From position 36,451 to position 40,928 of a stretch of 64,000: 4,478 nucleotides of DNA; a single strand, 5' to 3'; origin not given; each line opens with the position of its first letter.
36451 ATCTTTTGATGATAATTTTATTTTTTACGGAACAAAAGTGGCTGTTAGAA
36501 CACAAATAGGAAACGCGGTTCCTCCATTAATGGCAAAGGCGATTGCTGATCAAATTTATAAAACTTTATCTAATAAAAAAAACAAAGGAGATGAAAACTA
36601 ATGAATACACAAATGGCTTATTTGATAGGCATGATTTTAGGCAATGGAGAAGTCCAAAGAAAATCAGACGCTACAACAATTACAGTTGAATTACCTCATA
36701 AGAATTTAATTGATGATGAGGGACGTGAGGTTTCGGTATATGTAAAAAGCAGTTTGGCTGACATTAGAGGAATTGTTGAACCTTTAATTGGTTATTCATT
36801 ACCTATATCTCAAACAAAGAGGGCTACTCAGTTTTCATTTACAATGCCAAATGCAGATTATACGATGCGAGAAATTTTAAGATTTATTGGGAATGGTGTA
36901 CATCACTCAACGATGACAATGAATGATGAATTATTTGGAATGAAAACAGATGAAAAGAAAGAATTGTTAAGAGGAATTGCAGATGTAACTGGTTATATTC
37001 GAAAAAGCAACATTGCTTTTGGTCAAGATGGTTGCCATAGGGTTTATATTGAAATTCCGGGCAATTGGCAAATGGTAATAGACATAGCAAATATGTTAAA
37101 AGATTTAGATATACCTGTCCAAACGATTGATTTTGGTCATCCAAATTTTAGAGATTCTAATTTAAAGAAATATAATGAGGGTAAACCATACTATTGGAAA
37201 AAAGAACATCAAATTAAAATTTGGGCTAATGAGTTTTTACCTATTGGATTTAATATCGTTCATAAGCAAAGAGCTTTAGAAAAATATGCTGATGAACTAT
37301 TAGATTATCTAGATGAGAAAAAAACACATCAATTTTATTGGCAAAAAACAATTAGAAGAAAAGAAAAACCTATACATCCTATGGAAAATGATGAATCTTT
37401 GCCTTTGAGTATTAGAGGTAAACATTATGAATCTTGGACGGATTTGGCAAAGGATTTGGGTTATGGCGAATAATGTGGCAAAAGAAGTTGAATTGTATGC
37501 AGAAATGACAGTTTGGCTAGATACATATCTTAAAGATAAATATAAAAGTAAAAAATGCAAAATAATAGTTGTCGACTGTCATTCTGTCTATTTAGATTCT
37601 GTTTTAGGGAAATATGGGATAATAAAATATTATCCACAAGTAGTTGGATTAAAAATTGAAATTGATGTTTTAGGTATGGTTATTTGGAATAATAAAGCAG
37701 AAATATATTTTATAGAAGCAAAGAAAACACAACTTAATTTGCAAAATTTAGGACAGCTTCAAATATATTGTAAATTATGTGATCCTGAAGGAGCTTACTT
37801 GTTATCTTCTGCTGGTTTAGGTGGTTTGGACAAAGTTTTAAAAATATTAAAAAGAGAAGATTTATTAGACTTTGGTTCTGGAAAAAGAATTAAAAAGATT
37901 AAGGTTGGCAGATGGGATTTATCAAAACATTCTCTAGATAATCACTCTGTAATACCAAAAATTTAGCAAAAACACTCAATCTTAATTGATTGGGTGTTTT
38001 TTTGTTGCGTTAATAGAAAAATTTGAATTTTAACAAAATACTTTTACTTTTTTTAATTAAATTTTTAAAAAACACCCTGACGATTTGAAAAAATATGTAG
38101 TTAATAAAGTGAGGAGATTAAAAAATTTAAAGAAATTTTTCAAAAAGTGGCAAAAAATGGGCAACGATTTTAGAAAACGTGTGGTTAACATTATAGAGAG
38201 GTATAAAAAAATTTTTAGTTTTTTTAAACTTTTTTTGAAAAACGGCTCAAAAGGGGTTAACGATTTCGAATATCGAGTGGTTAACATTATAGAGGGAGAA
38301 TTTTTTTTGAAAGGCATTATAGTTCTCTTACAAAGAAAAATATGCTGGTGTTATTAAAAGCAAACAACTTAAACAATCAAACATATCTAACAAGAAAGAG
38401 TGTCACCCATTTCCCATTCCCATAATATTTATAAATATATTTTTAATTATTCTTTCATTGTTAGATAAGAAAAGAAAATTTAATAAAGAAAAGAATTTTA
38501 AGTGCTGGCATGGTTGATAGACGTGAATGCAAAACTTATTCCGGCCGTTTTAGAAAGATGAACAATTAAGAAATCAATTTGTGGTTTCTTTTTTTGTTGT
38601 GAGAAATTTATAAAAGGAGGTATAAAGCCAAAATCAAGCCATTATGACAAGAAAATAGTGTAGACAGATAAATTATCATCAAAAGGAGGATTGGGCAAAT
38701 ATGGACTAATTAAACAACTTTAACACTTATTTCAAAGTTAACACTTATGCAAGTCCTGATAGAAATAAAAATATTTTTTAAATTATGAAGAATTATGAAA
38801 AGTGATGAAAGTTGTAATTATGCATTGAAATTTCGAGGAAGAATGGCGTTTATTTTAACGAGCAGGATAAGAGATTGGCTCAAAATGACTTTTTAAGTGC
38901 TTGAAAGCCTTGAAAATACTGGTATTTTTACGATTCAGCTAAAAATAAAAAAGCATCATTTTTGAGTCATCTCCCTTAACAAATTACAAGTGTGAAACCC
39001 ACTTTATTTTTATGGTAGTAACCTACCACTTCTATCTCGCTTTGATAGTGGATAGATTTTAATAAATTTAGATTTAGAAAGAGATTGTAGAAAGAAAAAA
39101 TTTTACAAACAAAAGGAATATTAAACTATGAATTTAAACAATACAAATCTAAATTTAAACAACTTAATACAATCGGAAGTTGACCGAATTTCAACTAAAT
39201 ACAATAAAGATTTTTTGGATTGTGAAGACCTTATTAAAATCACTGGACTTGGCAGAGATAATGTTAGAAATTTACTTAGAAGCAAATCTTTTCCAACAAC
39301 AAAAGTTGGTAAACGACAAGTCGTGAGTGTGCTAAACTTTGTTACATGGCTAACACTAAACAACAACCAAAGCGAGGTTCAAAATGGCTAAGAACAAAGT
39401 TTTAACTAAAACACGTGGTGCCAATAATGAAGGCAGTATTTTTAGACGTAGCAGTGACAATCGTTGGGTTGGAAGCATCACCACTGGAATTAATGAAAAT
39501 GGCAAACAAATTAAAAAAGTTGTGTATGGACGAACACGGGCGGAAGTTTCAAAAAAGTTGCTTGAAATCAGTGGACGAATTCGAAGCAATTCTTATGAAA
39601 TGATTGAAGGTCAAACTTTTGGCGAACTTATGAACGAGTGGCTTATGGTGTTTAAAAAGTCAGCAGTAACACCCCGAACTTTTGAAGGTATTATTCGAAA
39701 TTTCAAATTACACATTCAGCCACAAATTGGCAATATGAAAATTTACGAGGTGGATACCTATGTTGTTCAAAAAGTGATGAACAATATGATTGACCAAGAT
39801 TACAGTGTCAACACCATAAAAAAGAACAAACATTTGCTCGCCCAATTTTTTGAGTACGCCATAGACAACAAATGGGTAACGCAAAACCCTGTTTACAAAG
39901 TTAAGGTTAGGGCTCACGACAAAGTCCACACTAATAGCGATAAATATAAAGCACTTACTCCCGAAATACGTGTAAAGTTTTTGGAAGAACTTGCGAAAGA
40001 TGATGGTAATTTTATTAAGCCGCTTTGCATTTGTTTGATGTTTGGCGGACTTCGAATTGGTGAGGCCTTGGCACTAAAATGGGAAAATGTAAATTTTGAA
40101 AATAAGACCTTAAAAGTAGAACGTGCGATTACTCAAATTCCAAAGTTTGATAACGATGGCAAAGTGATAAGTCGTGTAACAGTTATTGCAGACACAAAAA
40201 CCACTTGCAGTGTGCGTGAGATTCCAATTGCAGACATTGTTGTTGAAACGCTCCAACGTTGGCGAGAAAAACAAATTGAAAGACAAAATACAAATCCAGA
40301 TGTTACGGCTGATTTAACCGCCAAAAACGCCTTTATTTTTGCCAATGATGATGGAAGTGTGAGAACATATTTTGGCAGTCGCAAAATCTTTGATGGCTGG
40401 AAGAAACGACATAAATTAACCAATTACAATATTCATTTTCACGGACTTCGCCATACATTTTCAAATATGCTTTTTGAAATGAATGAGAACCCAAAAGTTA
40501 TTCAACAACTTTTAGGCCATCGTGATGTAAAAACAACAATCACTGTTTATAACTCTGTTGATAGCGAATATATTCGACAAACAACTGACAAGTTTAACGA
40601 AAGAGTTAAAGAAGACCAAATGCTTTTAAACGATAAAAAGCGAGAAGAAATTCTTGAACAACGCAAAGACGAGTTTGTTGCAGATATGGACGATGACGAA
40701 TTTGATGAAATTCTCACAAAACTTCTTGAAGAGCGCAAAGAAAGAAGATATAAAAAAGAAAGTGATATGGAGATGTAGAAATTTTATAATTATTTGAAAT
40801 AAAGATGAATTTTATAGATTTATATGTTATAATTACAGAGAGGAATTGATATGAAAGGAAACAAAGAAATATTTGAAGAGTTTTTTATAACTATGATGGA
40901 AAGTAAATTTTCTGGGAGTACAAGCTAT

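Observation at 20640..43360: ~22-kb AT-rich composite island: two related integrative elements in tandem at tRNA-Thr(GGU), bounded by nested tRNA-derived repeats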

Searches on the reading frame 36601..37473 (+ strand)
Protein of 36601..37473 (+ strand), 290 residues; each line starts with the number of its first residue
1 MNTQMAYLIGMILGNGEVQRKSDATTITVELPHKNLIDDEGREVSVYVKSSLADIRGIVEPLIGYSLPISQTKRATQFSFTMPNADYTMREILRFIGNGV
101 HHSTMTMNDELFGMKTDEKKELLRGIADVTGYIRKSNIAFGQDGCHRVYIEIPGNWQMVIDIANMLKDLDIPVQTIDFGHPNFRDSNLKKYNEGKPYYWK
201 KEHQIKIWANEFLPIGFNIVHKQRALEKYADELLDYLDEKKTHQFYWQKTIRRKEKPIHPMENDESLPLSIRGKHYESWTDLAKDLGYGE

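Call 8: search_protein_families(library=pfam, proteins=[window:36601-37473:+], max_evalue=0.01)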
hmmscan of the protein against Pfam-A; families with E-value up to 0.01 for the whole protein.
window:36601-37473:+ (290 aa): 0 families

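Call 35: search_protein_families(library=padloc, proteins=[window:36601-37473:+], max_evalue=0.001)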
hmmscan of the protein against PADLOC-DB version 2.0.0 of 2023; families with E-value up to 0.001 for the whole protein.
window:36601-37473:+ (290 aa): 0 families

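Call 36: search_protein_families(library=ncbifam, proteins=[window:36601-37473:+], max_evalue=0.001)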
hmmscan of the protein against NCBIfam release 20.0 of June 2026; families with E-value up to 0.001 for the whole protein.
window:36601-37473:+ (290 aa): 0 families

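Call 62: search_protein_families(library=pfam, proteins=[window:36601-37473:+], max_evalue=5)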
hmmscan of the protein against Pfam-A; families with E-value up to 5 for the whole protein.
window:36601-37473:+ (290 aa): 1 family
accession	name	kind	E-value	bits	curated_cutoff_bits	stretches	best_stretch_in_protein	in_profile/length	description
PF10733.14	DUF2525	-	0.029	14.9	27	1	256-284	15-44/60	Protein of unknown function (DUF2525)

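Call 94: search_protein_families(library=phrogs, proteins=[window:36601-37473:+], max_evalue=0.001)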
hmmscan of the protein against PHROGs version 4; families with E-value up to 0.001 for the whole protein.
window:36601-37473:+ (290 aa): 0 families

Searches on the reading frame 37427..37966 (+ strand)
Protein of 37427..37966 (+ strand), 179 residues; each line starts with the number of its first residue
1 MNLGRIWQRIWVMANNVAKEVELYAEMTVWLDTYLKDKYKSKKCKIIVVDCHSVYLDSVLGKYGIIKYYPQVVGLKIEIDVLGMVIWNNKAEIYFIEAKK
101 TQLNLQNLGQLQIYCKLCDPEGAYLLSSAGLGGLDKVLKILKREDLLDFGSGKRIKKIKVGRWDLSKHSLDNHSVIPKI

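Call 9: search_protein_families(library=pfam, proteins=[window:37427-37966:+], max_evalue=0.01)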
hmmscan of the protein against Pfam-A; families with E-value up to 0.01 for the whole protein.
window:37427-37966:+ (179 aa): 0 families

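Call 35: search_protein_families(library=padloc, proteins=[window:37427-37966:+], max_evalue=0.001)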
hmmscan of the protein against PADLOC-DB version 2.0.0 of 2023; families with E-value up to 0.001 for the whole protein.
window:37427-37966:+ (179 aa): 0 families

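Call 36: search_protein_families(library=ncbifam, proteins=[window:37427-37966:+], max_evalue=0.001)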
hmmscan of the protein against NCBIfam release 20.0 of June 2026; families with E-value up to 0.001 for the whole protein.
window:37427-37966:+ (179 aa): 0 families

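Call 62: search_protein_families(library=pfam, proteins=[window:37427-37966:+], max_evalue=5)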
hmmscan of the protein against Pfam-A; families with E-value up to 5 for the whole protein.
window:37427-37966:+ (179 aa): 2 families
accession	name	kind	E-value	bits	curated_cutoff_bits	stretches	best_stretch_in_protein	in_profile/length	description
PF06250.17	YhcG_C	-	0.024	14.9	32.5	1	82-120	61-100/157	YhcG PDDEXK nuclease domain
PF18188.7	PPL4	-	0.17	12.2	25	1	32-73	96-142/159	Prim-pol 4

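Call 94: search_protein_families(library=phrogs, proteins=[window:37427-37966:+], max_evalue=0.001)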
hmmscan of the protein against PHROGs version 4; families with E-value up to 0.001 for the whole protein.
window:37427-37966:+ (179 aa): 0 families

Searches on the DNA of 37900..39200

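Call 54: search_rna_families(source=window, start=37900, end=39200, threshold=evalue, max_evalue=1)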
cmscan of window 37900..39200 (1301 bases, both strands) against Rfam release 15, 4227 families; matches with E-value up to 1: 1.
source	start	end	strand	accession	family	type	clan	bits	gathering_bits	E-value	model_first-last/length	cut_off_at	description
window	37966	38028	-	RF02377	SurA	Gene; sRNA;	-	13.3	100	0.84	1-279/279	no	SurA sRNA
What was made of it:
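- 37967..39127 (+): ORF-poor backbone module with two 63-nt direct repeats (38136-38198, 38232-38294), conserved in the E2-like subfamily. No Rfam match (call 54).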

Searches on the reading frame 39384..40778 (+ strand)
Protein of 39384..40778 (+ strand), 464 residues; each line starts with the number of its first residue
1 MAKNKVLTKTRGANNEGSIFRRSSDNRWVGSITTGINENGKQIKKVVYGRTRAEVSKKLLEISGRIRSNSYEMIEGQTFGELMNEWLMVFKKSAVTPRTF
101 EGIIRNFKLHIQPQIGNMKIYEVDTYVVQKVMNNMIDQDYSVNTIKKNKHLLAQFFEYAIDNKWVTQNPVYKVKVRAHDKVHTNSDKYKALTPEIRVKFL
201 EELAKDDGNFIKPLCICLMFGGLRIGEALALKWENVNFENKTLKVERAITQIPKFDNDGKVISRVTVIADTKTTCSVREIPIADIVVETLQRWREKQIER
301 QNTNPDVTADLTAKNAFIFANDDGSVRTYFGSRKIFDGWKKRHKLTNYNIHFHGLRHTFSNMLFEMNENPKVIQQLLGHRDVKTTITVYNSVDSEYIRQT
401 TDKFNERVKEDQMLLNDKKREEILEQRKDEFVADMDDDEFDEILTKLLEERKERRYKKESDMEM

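Call 9: search_protein_families(library=pfam, proteins=[window:39384-40778:+], max_evalue=0.01)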
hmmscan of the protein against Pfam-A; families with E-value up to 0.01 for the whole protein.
window:39384-40778:+ (464 aa): 4 families
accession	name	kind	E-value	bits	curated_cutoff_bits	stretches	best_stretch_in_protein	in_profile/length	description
PF00589.27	Phage_integrase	-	6e-24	85.2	27.1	1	216-393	28-169/172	Phage integrase family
PF14659.12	Phage_int_SAM_3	-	1.7e-10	41.4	22.6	1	78-135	1-57/58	Phage integrase, N-terminal SAM-like domain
PF22022.2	Phage_int_M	-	1.1e-09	38.8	27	1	79-174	1-94/96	Phage integrase central domain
PF13102.12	Phage_int_SAM_5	-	1.6e-05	25.6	22.3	1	82-173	5-96/98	Phage integrase SAM-like domain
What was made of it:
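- Checked: xis (39128-39391) and int (39384-40778, Pfam Phage_integrase 6e-24 plus SAM-like and central domains) are intact (call 9).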

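Call 20: find_related_loci(query=window:39384-40778:+, collection=genome_contigs, flank=10000)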
Query window:39384-40778:+ (464 aa) in genome_contigs; peptide patterns used: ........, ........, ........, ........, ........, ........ (x = any residue, [..] = any of these).
237 stretches matched a pattern; 137 encode a relative of the query (tblastn E <= 1e-3); the best 80 are kept; 80 distinct loci.
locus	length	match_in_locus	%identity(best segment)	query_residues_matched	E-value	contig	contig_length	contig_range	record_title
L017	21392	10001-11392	98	1-464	0e+0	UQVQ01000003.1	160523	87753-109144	uncultured Firmicutes bacterium isolate UMGS687 genome assembly, contig: NODE_16_length_160523_cov_11.130518, whole geno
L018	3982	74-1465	98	1-464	0e+0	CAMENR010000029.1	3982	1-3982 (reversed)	MAG: uncultured Clostridia bacterium isolate SRR11489746_bin.94_metaWRAP_v1.3_MAG genome assembly, contig: ERZ11466724.3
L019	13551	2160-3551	97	1-464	0e+0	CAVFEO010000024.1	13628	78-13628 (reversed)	bacterium isolate H07626-L1_cleanbin_000031 genome assembly, contig: Spades_H07626-L1_contig_2489, whole genome shotgun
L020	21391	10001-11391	97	1-464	0e+0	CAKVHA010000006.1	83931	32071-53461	MAG: uncultured Clostridia bacterium isolate REFINED_METABAT215_TOP10_CONTIGS_1500_ASSEMBLY_K77_MERGED__Hadza_MoBio_hadz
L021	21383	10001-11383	80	3-464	0e+0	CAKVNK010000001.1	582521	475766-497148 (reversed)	MAG: uncultured Clostridia bacterium isolate REFINED_METABAT215_TOP10_CONTIGS_1500_ASSEMBLY_K77_MERGED__Hadza_MoBio_hadz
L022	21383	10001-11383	80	3-464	0e+0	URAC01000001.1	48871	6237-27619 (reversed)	uncultured Firmicutes bacterium isolate UMGS808 genome assembly, contig: NODE_102_length_48871_cov_11.398394, whole geno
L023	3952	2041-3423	80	3-464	0e+0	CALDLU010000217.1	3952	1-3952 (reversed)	MAG TPA_asm: uncultured Clostridia bacterium isolate SRR1747028_bin.21_CONCOCT_v1.1_MAG genome assembly, contig: ERZ8082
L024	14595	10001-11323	86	14-464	0e+0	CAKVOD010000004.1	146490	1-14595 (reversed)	MAG: uncultured Clostridia bacterium isolate REFINED_METABAT215_TOP10_CONTIGS_1500_ASSEMBLY_K77_MERGED__Hadza_MoBio_hadz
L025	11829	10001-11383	80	3-464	0e+0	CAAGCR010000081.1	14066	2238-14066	MAG TPA_asm: Clostridia bacterium, isolate HGM11367, WGS project CAAGCR010000000 data, contig: SRS476120_20_k119_235847,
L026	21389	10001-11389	74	1-464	0e+0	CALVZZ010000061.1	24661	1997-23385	MAG: uncultured Clostridia bacterium isolate E08__bin117 genome assembly, contig: E08__k127_5511894, whole genome shotgu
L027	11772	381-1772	72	1-464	0e+0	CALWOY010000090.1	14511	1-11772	MAG: uncultured Clostridia bacterium isolate E30__bin7 genome assembly, contig: E30__k127_1138674, whole genome shotgun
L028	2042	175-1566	71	1-464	0e+0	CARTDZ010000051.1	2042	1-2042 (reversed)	MAG TPA_asm: uncultured Eubacteriales bacterium isolate MGBC159796 genome assembly, contig: MGBC159796.51, whole genome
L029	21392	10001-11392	71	1-464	0e+0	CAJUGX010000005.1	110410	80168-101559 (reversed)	MAG TPA_asm: uncultured Christensenella sp. isolate MGBC129349 genome assembly, contig: MGBC129349.5, whole genome shotg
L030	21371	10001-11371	71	8-464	0e+0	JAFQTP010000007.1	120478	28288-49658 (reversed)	MAG: Clostridia bacterium isolate RGIG2139 Goat_Colon-6__c894308, whole genome shotgun sequence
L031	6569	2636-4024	73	1-464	0e+0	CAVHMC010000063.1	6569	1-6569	Oscillospiraceae bacterium isolate H07682-L1_cleanbin_000041 genome assembly, contig: Spades_H07682-L1_contig_8687, whol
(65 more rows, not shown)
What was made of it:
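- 39128..40778 (+): xis (39128-39391) and tyrosine integrase (39384-40778). The integrase family was found in 80 species-level loci (call 20).
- The E2 integrase family occurs in 80 species-level loci (call 20).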

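Call 36: search_protein_families(library=ncbifam, proteins=[window:39384-40778:+], max_evalue=0.001)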
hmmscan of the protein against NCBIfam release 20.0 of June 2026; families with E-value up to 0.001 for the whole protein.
window:39384-40778:+ (464 aa): 11 families
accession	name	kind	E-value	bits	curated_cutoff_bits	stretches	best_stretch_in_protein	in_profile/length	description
TIGR02224.1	recomb_XerC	equivalog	2.7e-24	86.1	335.15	2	278-408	172-293/295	tyrosine recombinase XerC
TIGR02225.1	recomb_XerD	equivalog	6.8e-21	74.9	329.6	1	98-404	19-286/290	site-specific tyrosine recombinase XerD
NF040815.2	recomb_XerA_Arch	equivalog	5.8e-19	68.7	220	2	315-399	179-261/263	site-specific tyrosine recombinase/integron integrase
NF001399.0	PRK00283.1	subfamily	1.1e-15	57.7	279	2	278-404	178-295/300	tyrosine recombinase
NF003462.0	PRK05084.1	equivalog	1.2e-09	37.4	267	1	350-406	303-358/360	tyrosine recombinase XerS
TIGR02249.1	integrase_gron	subfamily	2.2e-09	37.1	265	1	349-392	258-300/315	integron integrase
NF007246.0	PRK09692.1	domain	9e-07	27.8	434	1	74-248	102-272/413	integrase domain-containing protein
NF007371.0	PRK09871.1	subfamily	0.00021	20.9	222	0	346-409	129-194/198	tyrosine-type DNA invertase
NF011946.0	PRK15417.1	equivalog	0.00024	20.4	435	0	352-390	276-313/337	integron integrase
NF002331.0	PRK01287.1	subfamily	0.00025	20.1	371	0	304-432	227-352/365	site-specific tyrosine recombinase XerC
NF007370.0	PRK09870.1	subfamily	0.00039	20.1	221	0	347-390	135-178/200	tyrosine-type DNA invertase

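Call 87: search_dna_similar(query=window:39384-40778:+, collection=phages, mode=protein, max_rows=10)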
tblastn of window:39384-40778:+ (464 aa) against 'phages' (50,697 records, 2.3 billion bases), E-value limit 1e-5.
Records with a match: 1605; places in all: 1611; records where one place covers at least 80% of the query: 700.
Best place of each record, by identity: <60% 1605.
By first word of the organism name: Streptococcus 667; Staphylococcus 217; Mycobacterium 131; Paenibacillus 89; Bacteriophage 81; Lactococcus 48; Helicobacter 45; Gordonia 42; Lactobacillus 41; Bacillus 32; and 50 more.
By host as written in the record: - 144; Mycobacterium smegmatis mc2 155 76; Staphylococcus aureus 65; Paenibacillus larvae 38; Gordonia terrae 3612 35; Helicobacter pylori 32; Mycobacterium smegmatis mc#155 25; Staphylococcus pseudintermedius 15; and 740 more.
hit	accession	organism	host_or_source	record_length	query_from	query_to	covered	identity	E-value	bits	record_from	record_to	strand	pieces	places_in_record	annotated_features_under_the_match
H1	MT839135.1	Bacteriophage sp.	human fecal samples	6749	10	395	83%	29.8%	1e-50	191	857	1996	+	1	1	record has no annotation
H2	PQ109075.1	Thermus phage Lalka8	Thermus thermophilus HB8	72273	6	395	84%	29.3%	1e-32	137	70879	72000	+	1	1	integrase | hypothetical protein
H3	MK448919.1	Streptococcus phage Javan370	Streptococcus parasanguinis ...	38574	38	404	79%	31.0%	4e-27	120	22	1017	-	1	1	integrase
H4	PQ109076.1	Thermus phage Lalka27a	Thermus thermophilus HB27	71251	6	395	84%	29.1%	8e-32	135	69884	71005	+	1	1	integrase | hypothetical protein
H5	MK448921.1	Streptococcus phage Javan374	Streptococcus parasanguinis 512_SPAR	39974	38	404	79%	30.5%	7e-26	117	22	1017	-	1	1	integrase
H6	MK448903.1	Streptococcus phage Javan310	Streptococcus mitis B9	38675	38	404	79%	30.2%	1e-25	116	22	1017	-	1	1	integrase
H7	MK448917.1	Streptococcus phage Javan362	Streptococcus oralis SK143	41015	40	407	79%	29.8%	6e-24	111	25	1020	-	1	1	integrase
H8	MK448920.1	Streptococcus phage Javan372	Streptococcus parasanguinis 392_SPAR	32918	38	404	79%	29.9%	4e-25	114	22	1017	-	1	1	integrase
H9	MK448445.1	Streptococcus satellite phage Javan344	Streptococcus oralis 24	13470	1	410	88%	26.7%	3e-15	84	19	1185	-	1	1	integrase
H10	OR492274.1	Fusobacterium phage phiPaco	Fusobacterium necrophorum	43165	11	395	83%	28.2%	6e-28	123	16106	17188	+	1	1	integrase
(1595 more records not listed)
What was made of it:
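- On tRNA-dependent lysogeny type (tRNA-replacement integration): The nearest integrase in 50,697 phage records is no more than 31% identical (call 87).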

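Call 88: search_dna_similar(query=window:39384-40778:+, collection=plasmids, mode=protein, max_rows=10)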
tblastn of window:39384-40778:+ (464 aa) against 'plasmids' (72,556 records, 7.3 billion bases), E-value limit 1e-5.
Records with a match: 390; places in all: 433; records where one place covers at least 80% of the query: 79.
Best place of each record, by identity: <60% 390.
By first word of the organism name: Enterococcus 173; Bacillus 58; Streptomyces 18; Clostridioides 13; Ligilactobacillus 10; Lactiplantibacillus 10; Staphylococcus 7; Streptococcus 6; Clostridium 6; Subdoligranulum 5; and 47 more.
By predicted mobility (MOB-suite, as given by PLSDB): non-mobilizable 232; conjugative 115; mobilizable 43.
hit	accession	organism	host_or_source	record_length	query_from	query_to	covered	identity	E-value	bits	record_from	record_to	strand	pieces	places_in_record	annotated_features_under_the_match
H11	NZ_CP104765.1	Enterococcus raffinosus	Homo sapiens,urine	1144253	9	390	82%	27.1%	1e-23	112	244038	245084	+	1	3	record has no annotation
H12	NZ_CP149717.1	Clostridioides difficile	-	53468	22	402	82%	27.0%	3e-18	96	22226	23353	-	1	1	site-specific integrase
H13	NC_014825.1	Ruminococcus albus 7 = DSM 20455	-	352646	15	405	84%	26.1%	5e-18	95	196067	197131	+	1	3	site-specific integrase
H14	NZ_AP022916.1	Bacillus cereus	-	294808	27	423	86%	25.7%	8e-20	100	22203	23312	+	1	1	site-specific integrase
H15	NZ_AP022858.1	Bacillus cereus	-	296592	27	423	86%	25.7%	8e-20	100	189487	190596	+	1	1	site-specific integrase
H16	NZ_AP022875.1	Bacillus cereus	-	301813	27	423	86%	25.7%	8e-20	100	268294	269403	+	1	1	site-specific integrase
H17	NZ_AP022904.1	Bacillus cereus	-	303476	27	423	86%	25.7%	8e-20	100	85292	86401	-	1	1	site-specific integrase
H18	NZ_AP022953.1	Bacillus cereus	-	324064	27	423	86%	25.7%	8e-20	100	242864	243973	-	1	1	site-specific integrase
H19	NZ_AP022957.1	Bacillus cereus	-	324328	27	423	86%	25.7%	8e-20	100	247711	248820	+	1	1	site-specific integrase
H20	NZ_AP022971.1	Bacillus cereus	-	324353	27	423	86%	25.7%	8e-20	100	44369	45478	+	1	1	site-specific integrase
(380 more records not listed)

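Call 94: search_protein_families(library=phrogs, proteins=[window:39384-40778:+], max_evalue=0.001)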
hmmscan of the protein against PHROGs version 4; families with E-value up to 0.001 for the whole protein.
window:39384-40778:+ (464 aa): 7 families
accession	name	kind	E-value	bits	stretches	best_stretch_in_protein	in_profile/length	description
phrog_1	-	integration and excision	3.6e-62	212.5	1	6-418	92-464/611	integrase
phrog_216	-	integration and excision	1.2e-30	107.6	1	141-429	11-266/301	integrase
phrog_7685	-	integration and excision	8.7e-16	59.2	1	259-406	110-237/240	integrase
phrog_16880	-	DNA, RNA and nucleotide metabolism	1.6e-09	38.9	1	11-68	91-148/162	endonuclease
phrog_26960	-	unknown function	1.2e-06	29.9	1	23-148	13-139/146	-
phrog_23783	-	integration and excision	4.7e-06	27.7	1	74-171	57-150/162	integrase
phrog_7269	-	integration and excision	0.00066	20.6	0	349-401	27-78/89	integrase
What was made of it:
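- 39128..40778 (+): Calls 9, 36, 94.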
